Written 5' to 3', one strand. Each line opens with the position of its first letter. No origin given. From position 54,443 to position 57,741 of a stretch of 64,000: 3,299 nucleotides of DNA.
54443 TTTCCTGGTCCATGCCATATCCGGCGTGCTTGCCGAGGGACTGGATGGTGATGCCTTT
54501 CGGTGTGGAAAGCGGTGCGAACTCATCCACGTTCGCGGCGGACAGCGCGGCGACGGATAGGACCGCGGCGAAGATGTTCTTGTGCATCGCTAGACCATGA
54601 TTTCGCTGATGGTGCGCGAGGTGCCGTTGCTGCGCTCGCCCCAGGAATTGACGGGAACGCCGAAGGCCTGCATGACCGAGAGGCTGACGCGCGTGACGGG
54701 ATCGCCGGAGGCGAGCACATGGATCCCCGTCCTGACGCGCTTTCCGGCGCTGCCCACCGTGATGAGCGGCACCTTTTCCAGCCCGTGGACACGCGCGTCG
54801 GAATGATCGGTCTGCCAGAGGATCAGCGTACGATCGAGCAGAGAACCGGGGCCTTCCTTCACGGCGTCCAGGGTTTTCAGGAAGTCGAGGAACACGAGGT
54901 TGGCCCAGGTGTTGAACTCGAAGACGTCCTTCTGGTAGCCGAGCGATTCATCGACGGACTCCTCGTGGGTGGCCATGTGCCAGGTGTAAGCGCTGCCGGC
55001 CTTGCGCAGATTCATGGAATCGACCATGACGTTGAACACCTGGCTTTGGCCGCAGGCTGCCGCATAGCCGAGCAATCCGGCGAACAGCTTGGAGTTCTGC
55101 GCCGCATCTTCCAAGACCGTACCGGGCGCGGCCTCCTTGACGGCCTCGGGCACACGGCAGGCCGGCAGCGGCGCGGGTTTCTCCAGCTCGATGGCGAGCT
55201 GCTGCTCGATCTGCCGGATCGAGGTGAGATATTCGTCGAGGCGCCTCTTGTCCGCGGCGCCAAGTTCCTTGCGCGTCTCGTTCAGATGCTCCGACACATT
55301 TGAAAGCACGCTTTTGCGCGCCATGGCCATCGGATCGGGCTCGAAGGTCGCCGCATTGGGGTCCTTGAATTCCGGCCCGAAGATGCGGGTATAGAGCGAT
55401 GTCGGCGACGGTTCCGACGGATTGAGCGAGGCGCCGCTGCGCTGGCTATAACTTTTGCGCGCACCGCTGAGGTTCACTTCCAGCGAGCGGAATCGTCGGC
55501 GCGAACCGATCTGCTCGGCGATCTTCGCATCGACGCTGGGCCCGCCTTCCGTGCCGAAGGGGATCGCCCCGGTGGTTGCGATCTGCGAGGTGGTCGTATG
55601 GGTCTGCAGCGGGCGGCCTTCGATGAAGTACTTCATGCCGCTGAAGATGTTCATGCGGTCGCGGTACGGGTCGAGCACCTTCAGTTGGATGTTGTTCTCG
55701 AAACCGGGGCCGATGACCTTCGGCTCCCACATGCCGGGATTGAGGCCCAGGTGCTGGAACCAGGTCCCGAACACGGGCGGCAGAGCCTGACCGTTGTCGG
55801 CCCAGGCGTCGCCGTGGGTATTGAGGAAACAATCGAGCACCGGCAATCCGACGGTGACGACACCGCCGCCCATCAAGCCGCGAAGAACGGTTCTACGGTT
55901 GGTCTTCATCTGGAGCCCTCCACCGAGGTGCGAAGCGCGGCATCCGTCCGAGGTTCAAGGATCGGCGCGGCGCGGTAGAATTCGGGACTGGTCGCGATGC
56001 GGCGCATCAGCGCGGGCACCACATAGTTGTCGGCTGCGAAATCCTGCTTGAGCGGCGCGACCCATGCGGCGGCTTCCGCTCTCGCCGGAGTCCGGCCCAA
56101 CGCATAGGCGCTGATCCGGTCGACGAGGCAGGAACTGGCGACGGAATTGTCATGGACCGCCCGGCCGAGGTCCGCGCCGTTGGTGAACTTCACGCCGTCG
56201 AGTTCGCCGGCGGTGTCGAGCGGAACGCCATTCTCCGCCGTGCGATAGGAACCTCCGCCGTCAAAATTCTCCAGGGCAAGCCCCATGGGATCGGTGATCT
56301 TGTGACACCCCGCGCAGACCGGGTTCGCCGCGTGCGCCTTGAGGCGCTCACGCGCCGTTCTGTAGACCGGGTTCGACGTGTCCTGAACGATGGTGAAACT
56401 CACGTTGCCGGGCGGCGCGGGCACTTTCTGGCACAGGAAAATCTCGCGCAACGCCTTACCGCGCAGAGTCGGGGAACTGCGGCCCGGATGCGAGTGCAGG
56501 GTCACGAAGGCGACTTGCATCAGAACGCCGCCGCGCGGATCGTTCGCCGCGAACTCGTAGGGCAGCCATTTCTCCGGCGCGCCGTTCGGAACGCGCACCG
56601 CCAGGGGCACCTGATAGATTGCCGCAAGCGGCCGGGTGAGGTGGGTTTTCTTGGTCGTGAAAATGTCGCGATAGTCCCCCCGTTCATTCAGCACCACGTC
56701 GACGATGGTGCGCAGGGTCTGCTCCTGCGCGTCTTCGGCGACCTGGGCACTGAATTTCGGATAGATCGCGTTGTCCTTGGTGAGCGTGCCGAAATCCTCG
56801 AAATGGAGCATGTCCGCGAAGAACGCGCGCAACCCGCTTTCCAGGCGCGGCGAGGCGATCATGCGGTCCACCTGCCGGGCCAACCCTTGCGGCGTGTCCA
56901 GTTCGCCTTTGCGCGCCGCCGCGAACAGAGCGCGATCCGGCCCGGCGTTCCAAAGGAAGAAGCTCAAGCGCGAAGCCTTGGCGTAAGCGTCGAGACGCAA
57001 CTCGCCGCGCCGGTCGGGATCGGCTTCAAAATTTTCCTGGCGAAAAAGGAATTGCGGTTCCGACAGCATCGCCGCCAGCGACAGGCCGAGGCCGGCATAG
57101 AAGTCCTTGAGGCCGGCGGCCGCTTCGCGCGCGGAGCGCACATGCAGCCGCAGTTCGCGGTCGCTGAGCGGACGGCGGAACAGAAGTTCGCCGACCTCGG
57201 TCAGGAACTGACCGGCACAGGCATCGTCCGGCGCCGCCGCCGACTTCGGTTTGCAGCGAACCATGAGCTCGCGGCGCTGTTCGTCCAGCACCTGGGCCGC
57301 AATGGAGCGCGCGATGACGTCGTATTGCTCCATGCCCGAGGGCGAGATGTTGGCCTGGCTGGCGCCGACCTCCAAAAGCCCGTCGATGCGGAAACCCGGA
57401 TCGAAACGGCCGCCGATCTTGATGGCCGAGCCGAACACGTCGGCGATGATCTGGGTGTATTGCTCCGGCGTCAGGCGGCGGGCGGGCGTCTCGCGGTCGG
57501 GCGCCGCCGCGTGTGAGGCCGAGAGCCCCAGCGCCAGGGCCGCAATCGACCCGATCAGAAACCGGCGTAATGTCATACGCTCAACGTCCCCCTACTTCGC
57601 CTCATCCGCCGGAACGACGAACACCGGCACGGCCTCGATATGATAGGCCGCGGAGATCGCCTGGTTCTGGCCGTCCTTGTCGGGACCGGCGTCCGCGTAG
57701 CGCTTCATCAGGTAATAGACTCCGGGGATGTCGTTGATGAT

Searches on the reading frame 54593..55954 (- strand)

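Call 55: search_protein_families(library=pfam, proteins=[window:54593-55954:-], max_evalue=0.00001)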
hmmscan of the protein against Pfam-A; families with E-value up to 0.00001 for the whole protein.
window:54593-55954:- (454 aa): 1 family
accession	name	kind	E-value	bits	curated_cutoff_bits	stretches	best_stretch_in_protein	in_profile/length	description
PF07586.16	HXXSHH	-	5e-39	135.1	30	1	64-336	4-290/307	Protein of unknown function (DUF1552)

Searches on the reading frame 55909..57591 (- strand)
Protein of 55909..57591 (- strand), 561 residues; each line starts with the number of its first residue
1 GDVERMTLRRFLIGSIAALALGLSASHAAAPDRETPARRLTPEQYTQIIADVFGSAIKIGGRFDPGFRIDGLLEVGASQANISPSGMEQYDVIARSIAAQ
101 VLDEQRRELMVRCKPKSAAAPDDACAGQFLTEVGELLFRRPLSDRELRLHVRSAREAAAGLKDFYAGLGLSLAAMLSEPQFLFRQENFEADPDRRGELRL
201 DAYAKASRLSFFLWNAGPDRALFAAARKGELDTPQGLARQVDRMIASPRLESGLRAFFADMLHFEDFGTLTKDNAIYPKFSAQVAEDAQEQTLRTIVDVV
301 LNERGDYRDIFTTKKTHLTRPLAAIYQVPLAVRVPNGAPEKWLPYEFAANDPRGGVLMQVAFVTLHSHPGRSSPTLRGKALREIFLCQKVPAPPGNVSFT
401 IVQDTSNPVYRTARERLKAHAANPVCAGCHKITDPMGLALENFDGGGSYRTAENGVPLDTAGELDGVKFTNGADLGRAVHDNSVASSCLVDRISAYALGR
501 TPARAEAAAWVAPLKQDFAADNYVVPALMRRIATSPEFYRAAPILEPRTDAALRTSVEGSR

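Call 55: search_protein_families(library=pfam, proteins=[window:55909-57591:-], max_evalue=0.00001)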
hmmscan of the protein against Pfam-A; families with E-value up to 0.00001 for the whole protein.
window:55909-57591:- (561 aa): 5 families
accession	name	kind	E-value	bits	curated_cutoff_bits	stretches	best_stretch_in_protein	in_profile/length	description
PF07631.16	PSD4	-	1.3e-32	113.4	23.3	1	200-328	1-128/128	Protein of unknown function (DUF1592)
PF07627.16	PSCyt3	-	9e-27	93.7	27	1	353-453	1-98/98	Protein of unknown function (DUF1588)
PF07637.16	PSD5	-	2.1e-13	50.9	34.2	1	125-186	1-62/62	Protein of unknown function (DUF1595)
PF07624.16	PSD2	-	3.2e-07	30.4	25.8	1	465-538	1-74/74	Protein of unknown function (DUF1585)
PF07626.16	PSD3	-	4.7e-06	27.4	23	0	38-101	1-63/65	Protein of unknown function (DUF1587)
